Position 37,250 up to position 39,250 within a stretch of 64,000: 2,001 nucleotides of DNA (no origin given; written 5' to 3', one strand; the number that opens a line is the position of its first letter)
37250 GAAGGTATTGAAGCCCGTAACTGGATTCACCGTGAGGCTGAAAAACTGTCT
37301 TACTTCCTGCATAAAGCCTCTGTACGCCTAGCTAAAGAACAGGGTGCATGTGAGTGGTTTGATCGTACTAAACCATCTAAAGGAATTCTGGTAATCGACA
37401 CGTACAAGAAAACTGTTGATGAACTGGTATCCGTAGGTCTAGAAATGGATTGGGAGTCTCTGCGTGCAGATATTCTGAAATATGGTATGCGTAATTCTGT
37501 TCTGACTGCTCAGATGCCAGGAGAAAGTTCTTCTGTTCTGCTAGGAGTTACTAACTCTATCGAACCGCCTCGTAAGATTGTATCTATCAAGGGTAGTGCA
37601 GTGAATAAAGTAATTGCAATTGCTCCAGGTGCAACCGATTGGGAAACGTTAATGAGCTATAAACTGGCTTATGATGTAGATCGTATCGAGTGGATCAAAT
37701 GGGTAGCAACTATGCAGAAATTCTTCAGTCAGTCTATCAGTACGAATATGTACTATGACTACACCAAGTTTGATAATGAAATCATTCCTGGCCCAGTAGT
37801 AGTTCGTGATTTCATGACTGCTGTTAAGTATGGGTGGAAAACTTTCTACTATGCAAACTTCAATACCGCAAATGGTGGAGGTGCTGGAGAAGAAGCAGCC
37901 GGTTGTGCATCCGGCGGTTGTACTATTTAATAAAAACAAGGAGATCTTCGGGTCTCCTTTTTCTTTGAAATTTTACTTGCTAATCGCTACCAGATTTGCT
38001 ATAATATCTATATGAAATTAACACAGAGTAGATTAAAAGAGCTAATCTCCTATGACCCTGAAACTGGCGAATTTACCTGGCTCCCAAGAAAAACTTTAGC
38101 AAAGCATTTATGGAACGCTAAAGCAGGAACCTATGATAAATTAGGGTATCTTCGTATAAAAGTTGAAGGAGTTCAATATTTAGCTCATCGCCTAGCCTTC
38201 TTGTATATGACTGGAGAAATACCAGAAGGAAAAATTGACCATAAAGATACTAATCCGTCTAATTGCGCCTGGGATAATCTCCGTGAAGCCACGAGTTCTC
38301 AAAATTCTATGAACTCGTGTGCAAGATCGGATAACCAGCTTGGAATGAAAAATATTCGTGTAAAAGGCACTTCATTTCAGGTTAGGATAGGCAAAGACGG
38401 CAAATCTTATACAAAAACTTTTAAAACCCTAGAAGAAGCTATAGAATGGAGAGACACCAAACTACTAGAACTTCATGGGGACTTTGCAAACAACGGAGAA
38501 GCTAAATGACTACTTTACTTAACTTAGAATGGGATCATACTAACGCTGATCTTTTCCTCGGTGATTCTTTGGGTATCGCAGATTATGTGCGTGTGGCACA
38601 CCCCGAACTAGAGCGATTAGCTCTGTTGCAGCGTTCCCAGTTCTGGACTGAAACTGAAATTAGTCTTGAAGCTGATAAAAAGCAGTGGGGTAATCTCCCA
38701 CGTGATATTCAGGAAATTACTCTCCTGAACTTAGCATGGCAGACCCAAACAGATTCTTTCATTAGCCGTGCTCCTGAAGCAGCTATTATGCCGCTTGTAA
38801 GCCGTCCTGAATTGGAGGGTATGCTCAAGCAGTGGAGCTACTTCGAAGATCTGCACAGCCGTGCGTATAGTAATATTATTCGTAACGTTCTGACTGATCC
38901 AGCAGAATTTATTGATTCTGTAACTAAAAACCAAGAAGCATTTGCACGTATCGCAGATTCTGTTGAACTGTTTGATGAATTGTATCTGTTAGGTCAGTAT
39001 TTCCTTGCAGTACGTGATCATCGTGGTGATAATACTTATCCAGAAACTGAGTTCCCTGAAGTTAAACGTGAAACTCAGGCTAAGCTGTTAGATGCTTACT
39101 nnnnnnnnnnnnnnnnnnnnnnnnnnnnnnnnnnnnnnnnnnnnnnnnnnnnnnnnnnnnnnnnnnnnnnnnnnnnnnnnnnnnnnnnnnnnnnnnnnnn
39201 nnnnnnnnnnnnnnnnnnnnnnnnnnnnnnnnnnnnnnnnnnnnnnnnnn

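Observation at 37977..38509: Free-standing HNH-AP2 homing endonuclease between nrdA and nrdB, with a promoter ending 6 nt before its ATG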

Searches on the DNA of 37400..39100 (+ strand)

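Call 5: search_dna_similar(query=window:37400-39100:+, collection=phages, mode=near, max_rows=60, rows=spread)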
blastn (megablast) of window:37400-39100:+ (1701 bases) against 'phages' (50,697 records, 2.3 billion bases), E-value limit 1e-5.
Records with a match: 443; places in all: 444; records where one place covers at least 80% of the query: 31.
Best place of each record, by identity: >=99% 6; 95-99% 21; 90-95% 332; 80-90% 84.
By first word of the organism name: Salmonella 271; Escherichia 130; Phage 12; Bacteriophage 10; Klebsiella 4; Shigella 4; Citrobacter 3; Listeria 3; Campylobacter 2; Yersinia 2; and 2 more.
By host as written in the record: - 57; Escherichia coli 42; Salmonella enterica subsp. enterica serovar Enteritidis PT1 39; Salmonella sp. 25; Salmonella enterica 22; Salmonella enterica subsp. enterica serovar Enteritidis 21; Salmonella enterica subsp. enterica 18; Salmonella enterica subsp. enterica serovar Typhimurium 17; and 91 more.
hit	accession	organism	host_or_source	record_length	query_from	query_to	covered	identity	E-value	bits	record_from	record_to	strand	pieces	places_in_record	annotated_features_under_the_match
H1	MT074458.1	Salmonella phage fuchur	Salmonella enterica subsp. enterica ...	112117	1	1701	100%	99.9%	0e+0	3131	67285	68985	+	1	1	ribonucleotide-diphosphate reductase class Ia (aerobic) beta subunit | ribonucleoside diphosphate reductase 1 alpha chain | HNH endonuclease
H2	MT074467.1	Salmonella phage falkor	Salmonella enterica subsp. enterica ...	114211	1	1701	100%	97.5%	0e+0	2905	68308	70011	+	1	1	ribonucleotide-diphosphate reductase class Ia (aerobic) beta subunit | ribonucleoside diphosphate reductase 1 alpha chain | HNH endonuclease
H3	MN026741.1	Salmonella phage Th1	Salmonella enterica subsp. enterica ...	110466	1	1701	100%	96.4%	0e+0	2804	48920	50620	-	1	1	ribonucleotide reductase of class Ia (aerobic), beta subunit | ribonucleotide reductase of class Ia (aerobic), alpha subunit | homing endonuclease C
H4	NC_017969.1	Escherichia phage vB_EcoS_AKFV33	Escherichia coli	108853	1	1701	100%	96.2%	0e+0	2782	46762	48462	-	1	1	orf095: putative aerobic ribonucleoside diphosphate reductase small subunit | orf097: ribonucleoside-diphosphate reductase large subunit | orf096: HNH endonuclease | promoter | terminator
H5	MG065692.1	Campylobacter phage C13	Campylobacter jejuni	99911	7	1701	86%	84.7%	0e+0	1462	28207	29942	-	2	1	record has no annotation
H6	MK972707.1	Salmonella phage SE24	Salmonella sp.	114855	1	1701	76%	90.0%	0e+0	1661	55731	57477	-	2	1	putative aerobic ribonucleoside diphosphate reductase, small subunit | ribonucleoside diphosphate reductase, alpha subunit | homing endonuclease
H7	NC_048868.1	Salmonella phage rokbiter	Salmonella enterica subsp. enterica ...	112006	1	1701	76%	89.5%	0e+0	1628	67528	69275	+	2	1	hypothetical protein | ribonucleotide-diphosphate reductase class Ia (aerobic) beta subunit | ribonucleoside-diphosphate reductase large subunit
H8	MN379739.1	Salmonella phage 1-19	Salmonella enterica subsp. enterica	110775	1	1701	76%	89.5%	0e+0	1628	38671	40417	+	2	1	putative aerobic ribonucleoside diphosphate reductase small subunit | putative aerobic ribonucleoside diphosphate reductase large subunit | hypothetical protein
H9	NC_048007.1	Salmonella phage S116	Salmonella enterica serotype ...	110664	1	1701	76%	89.4%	0e+0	1622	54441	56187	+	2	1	ribonucleotide reductase of class Ia (aerobic), beta subunit | ribonucleoside-diphosphate reductase large subunit | homing endonuclease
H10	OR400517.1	Salmonella phage PRF-SP12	Salmonella enterica subsp. enterica ...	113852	1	1701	71%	94.5%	0e+0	1859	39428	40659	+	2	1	hypothetical protein | I4L: ribonucleoside-diphosphate reductase large subunit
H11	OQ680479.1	Salmonella phage phB7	Salmonella enterica subsp. enterica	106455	1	1701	71%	93.0%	0e+0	1774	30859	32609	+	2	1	ribonucleotide reductase of class Ia (aerobic), beta subunit | ribonucleotide reductase of class Ia (aerobic), alpha subunit | homing endonuclease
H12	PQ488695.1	Salmonella phage SaI_NFG_5581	Salmonella enterica subsp. enterica ...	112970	1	1701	71%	93.9%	0e+0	1815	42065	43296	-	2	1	ribonucleoside diphosphate reductase small subunit | ribonucleotide reductase large subunit | hypothetical protein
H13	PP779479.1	Salmonella phage 1Sgal2PP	Salmonella enterica subsp. enterica ...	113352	1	1701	71%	92.9%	0e+0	1763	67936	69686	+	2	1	ribonucleotide reductase (x2) | HNH endonuclease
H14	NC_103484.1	Salmonella phage SP_Thor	Salmonella sp. sym26ys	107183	1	1701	71%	93.7%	0e+0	1803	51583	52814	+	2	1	hypothetical protein (x2)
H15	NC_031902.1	Salmonella phage 100268_sal2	Salmonella enterica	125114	1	1701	71%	93.5%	0e+0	1792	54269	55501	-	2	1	ribonucleotide reductase of class Ia (aerobic) beta subunit | ribonucleoside-diphosphate reductase large subunit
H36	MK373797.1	Escherichia phage vB_EcoS_HASG4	Escherichia coli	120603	1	1699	71%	92.5%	0e+0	1722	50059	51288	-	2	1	ribonucleoside-diphosphate reductase 1 subunit beta | ribonucleoside-diphosphate reductase 1 subunit alpha | terminator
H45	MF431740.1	Bacteriophage T5-like cott162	cow milk cottage cheese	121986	1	1701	69%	93.4%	0e+0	1733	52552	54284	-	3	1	ribonucleotide reductase of class Ia (aerobic), beta subunit | ribonucleotide reductase of class Ia (aerobic), alpha subunit | homing endonuclease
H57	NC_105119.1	Escherichia phage HildyBeyeler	Escherichia coli K-12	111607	1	1701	71%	86.1%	0e+0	1305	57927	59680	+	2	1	ribonucleoside diphosphate reductase beta subunit | ribonucleoside diphosphate reductase alpha subunit | putative homing endonuclease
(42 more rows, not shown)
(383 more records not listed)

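Call 7: get_annotated_region(hit=H4, flank=1500)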
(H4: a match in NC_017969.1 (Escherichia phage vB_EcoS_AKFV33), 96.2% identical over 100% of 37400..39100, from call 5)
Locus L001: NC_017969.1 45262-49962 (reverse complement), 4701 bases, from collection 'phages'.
description: Escherichia phage vB_EcoS_AKFV33, complete genome.
organism: Escherichia phage vB_EcoS_AKFV33 (NCBI taxid 2681605)
taxonomy: Viruses; Duplodnaviria; Heunggongvirae; Uroviricota; Caudoviricetes; Demerecviridae; Markadamsvirinae; Tequintavirus; Tequintavirus AKFV33
host: Escherichia coli; source: -; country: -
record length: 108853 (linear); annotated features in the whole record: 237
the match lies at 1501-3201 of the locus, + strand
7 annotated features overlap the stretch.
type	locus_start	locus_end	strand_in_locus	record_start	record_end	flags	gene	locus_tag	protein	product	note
CDS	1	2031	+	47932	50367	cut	orf097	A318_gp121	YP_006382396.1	ribonucleoside-diphosphate reductase large subunit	sequence similarity to: YP_006924.1| putative aerobic ribonucleoside diphosphate reductase, large subunit ...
regulatory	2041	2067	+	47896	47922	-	-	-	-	terminator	discovered using TransTerm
regulatory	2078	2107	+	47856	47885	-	-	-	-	promoter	sequence similarity to T5 promoter consensus: TTGCTT (N17-18) TATAATA (J. Wang et al. 2005. Virology 332: 45-65)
CDS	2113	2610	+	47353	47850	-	orf096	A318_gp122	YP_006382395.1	HNH endonuclease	sequence similarity to: YP_006923.1| putative H-N-H-endonuclease P-TflVIII [Enterobacteria phage T5]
CDS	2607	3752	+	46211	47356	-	orf095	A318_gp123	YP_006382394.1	putative aerobic ribonucleoside diphosphate reductase small subunit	sequence similarity to: YP_006922.1| putative aerobic ribonucleoside diphosphate reductase, small subunit ...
CDS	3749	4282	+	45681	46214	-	orf094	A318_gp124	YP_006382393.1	putative dihydrofolate reductase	sequence similarity to: YP_006921.1| putative dihydrofolate reductase [Enterobacteria phage T5]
CDS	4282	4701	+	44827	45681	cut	orf093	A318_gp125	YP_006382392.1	thymidylate synthase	sequence similarity to: YP_001837028.1| thymidylate synthase [Enterobacteria phage EPS7]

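Call 8: get_annotated_region(hit=H36, flank=1500)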
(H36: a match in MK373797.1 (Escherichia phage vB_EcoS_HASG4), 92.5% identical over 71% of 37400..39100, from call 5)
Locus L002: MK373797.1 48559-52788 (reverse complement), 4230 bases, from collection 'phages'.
description: Escherichia phage vB_EcoS_HASG4, complete genome.
organism: Escherichia phage vB_EcoS_HASG4 (NCBI taxid 2508175)
taxonomy: Viruses; Duplodnaviria; Heunggongvirae; Uroviricota; Caudoviricetes; Demerecviridae; Markadamsvirinae; Tequintavirus
host: Escherichia coli; source: chicken dung; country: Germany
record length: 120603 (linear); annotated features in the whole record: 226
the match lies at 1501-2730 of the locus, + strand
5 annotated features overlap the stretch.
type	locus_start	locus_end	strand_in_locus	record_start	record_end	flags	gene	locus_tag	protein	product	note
CDS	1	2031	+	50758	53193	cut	-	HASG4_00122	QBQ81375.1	ribonucleoside-diphosphate reductase 1 subunit alpha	conserved domain NrdE_NrdA TIGR02506 ribonucleoside-diphosphate reductase, alpha subunit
regulatory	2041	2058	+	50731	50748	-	-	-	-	terminator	putative transcriptional terminator, -13.70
CDS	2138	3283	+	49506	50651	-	-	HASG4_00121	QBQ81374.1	ribonucleoside-diphosphate reductase 1 subunit beta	conserved domain nrdB PRK09101 ribonucleotide-diphosphate reductase subunit beta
CDS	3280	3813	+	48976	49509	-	-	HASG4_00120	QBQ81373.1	hypothetical protein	-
CDS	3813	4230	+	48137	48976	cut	-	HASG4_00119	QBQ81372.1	putative thymidylate synthase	conserved domain ThyA COG0207 Thymidylate synthase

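Call 10: get_annotated_region(hit=H6, flank=1500)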
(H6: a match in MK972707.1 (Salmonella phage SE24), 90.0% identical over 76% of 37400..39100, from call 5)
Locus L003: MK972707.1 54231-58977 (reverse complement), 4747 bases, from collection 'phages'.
description: Salmonella phage SE24, complete genome.
organism: Salmonella phage SE24 (NCBI taxid 1647454)
taxonomy: Viruses; Duplodnaviria; Heunggongvirae; Uroviricota; Caudoviricetes; Demerecviridae; Markadamsvirinae; Epseptimavirus; Epseptimavirus SE24
host: Salmonella sp.; source: sewage; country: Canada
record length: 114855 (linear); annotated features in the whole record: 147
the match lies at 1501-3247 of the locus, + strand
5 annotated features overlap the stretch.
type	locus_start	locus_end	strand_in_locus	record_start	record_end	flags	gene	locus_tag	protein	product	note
CDS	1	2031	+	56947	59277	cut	-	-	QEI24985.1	ribonucleoside diphosphate reductase, alpha subunit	-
CDS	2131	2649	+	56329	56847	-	-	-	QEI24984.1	homing endonuclease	-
CDS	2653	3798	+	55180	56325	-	-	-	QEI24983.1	putative aerobic ribonucleoside diphosphate reductase, small subunit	-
CDS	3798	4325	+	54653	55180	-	-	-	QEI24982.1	dihydrofolate reductase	-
CDS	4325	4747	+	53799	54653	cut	-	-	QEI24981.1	thymidylate synthase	-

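Call 11: get_annotated_region(hit=H11, flank=1500)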
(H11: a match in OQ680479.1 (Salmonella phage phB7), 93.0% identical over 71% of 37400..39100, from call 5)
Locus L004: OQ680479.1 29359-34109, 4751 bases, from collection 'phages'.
description: Salmonella phage phB7, complete genome.
organism: Salmonella phage phB7 (NCBI taxid 3038308)
taxonomy: Viruses; Duplodnaviria; Heunggongvirae; Uroviricota; Caudoviricetes; Demerecviridae; Markadamsvirinae; Tequintavirus
host: Salmonella enterica subsp. enterica; source: Poultry litter samples and slaughterhouse waste; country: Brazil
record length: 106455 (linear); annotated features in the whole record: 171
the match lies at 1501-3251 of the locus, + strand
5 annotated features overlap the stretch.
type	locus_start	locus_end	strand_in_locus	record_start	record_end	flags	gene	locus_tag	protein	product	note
CDS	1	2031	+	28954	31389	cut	-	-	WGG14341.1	ribonucleotide reductase of class Ia (aerobic), alpha subunit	-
CDS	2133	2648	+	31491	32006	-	-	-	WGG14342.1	homing endonuclease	-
CDS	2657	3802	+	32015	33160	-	-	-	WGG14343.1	ribonucleotide reductase of class Ia (aerobic), beta subunit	-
CDS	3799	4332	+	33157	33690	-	-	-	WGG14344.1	dihydrofolate reductase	-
CDS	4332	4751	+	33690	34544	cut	-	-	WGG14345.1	thymidylate synthase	-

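Call 12: get_annotated_region(hit=H45, flank=1500)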
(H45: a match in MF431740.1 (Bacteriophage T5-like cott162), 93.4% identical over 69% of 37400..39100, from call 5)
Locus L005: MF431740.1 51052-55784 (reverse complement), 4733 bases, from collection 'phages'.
description: Bacteriophage T5-like cott162, complete genome.
organism: Bacteriophage T5-like cott162 (NCBI taxid 2024328)
taxonomy: Viruses; Duplodnaviria; Heunggongvirae; Uroviricota; Caudoviricetes; Demerecviridae; Markadamsvirinae; Epseptimavirus; Epseptimavirus saus132
host: -; source: cow milk cottage cheese; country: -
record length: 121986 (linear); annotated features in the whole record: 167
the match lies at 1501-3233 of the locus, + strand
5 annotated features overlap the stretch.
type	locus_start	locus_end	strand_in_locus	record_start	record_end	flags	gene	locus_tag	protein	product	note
CDS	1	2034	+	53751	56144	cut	-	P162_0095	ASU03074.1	ribonucleotide reductase of class Ia (aerobic), alpha subunit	-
CDS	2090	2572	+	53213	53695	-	-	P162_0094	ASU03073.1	homing endonuclease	-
CDS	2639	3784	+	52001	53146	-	-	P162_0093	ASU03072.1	ribonucleotide reductase of class Ia (aerobic), beta subunit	-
CDS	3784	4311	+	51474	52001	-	-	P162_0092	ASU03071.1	dihydrofolate reductase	-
CDS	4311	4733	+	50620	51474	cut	-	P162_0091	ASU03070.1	thymidylate synthase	-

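Call 13: get_annotated_region(hit=H57, flank=1500)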
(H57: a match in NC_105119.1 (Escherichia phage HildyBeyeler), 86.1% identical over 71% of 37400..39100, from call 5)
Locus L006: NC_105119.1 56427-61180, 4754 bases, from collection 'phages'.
description: Escherichia phage HildyBeyeler, complete genome.
organism: Escherichia phage HildyBeyeler (NCBI taxid 2852005)
taxonomy: Viruses; Duplodnaviria; Heunggongvirae; Uroviricota; Caudoviricetes; Demerecviridae; Markadamsvirinae; Tequintavirus; Tequintavirus hildybeyeler
host: Escherichia coli K-12; source: sewage plant inflow; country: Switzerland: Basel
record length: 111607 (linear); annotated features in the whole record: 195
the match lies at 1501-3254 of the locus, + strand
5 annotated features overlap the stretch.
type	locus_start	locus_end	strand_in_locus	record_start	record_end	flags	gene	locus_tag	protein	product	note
CDS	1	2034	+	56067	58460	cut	-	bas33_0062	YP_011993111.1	ribonucleoside diphosphate reductase alpha subunit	-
CDS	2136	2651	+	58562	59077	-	-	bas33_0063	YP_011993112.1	putative homing endonuclease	-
CDS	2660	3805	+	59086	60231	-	-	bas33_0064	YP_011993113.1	ribonucleoside diphosphate reductase beta subunit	-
CDS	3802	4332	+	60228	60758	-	-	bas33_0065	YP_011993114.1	dihydrofolate reductase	-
CDS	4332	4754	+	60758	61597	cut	-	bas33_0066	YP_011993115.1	thymidylate synthase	-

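Call 16: search_dna_similar(query=window:38012-38505:+, collection=phages, mode=distant, max_rows=60, rows=best)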
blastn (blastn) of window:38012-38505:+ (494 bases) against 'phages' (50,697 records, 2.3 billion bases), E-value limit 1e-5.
Records with a match: 45; places in all: 46; records where one place covers at least 80% of the query: 32.
Best place of each record, by identity: >=99% 11; 95-99% 15; 90-95% 2; 60-80% 17.
By first word of the organism name: Salmonella 27; Escherichia 9; Klebsiella 4; Phage 3; Citrobacter 1; Campylobacter 1.
By host as written in the record: - 5; Salmonella enterica subsp. enterica serovar Enteritidis PT1 4; Escherichia coli 3; Salmonella sp. 3; Klebsiella pneumoniae 3; Salmonella enterica subsp. enterica serovar Typhimurium 2; Salmonella enterica subsp. enterica serovar Gallinarum 2; Salmonella enterica CVCC 503 2; and 14 more.
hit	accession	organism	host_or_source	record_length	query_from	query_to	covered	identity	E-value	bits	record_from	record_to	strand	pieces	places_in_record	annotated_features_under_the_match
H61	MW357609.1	Phage vB_SabS_Sds2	-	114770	1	494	100%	100.0%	0e+0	892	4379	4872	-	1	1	HNH homing endonuclease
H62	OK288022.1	Salmonella phage vB_SenS_PYC03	Salmonella enterica subsp. enterica ...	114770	1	494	100%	100.0%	0e+0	892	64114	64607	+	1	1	record has no annotation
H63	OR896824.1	Escherichia phage SmurfNell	Escherichia coli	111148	1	494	100%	100.0%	0e+0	892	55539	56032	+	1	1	HNH endonuclease | hypothetical protein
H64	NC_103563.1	Phage vB_SabS_Sds2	-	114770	1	494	100%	100.0%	0e+0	892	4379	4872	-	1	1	HNH homing endonuclease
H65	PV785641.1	Salmonella phage MET_P1-197_41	Salmonella enterica subsp. enterica ...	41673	1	494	100%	99.8%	0e+0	887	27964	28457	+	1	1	hypothetical protein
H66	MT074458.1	Salmonella phage fuchur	Salmonella enterica subsp. enterica ...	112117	1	494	100%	99.8%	0e+0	887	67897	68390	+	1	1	HNH endonuclease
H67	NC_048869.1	Salmonella phage fuchur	Salmonella enterica subsp. enterica ...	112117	1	494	100%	99.8%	0e+0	887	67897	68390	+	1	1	HNH endonuclease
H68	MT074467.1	Salmonella phage falkor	Salmonella enterica subsp. enterica ...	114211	1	494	100%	99.4%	0e+0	878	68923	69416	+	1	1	HNH endonuclease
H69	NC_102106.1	Salmonella phage falkor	Salmonella enterica subsp. enterica ...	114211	1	494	100%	99.4%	0e+0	878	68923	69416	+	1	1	HNH endonuclease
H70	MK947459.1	Salmonella phage vB_SenS_SB13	Salmonella enterica subsp. enterica ...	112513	1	494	100%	99.2%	0e+0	874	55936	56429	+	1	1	HNH homing endonuclease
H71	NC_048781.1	Salmonella phage vB_SenS_SB13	Salmonella enterica subsp. enterica ...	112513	1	494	100%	99.2%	0e+0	874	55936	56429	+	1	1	HNH endonuclease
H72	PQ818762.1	Citrobacter phage CitS1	Citrobacter freundii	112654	1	494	100%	99.0%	0e+0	869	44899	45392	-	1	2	hypothetical protein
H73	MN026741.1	Salmonella phage Th1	Salmonella enterica subsp. enterica ...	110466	1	494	100%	98.8%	0e+0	865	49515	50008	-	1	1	homing endonuclease C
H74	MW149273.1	Salmonella phage vB_SalS_ABTNLsp4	Salmonella enterica CVCC 503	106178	1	494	100%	98.8%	0e+0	865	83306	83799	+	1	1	HNH homing endonuclease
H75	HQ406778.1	Salmonella phage Spc35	Salmonella Typhimurium; Escherichia coli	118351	1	494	100%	98.8%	0e+0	865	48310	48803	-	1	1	putative H-N-H-endonuclease P-TflVIII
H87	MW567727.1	Salmonella phage STWB21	Salmonella enterica subsp. enterica ...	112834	1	494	100%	92.5%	0e+0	725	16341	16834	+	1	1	HNH homing endonuclease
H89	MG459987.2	Klebsiella phage Sugarland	Klebsiella pneumoniae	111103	25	489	94%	73.1%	2e-68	264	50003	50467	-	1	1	HNH endonuclease | ribosome_binding_site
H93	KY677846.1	Escherichia phage phiLLS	Escherichia coli O157 EC-48 (63-Fv18-1)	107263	111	490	77%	70.0%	4e-40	170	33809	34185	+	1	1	putative HNH endonuclease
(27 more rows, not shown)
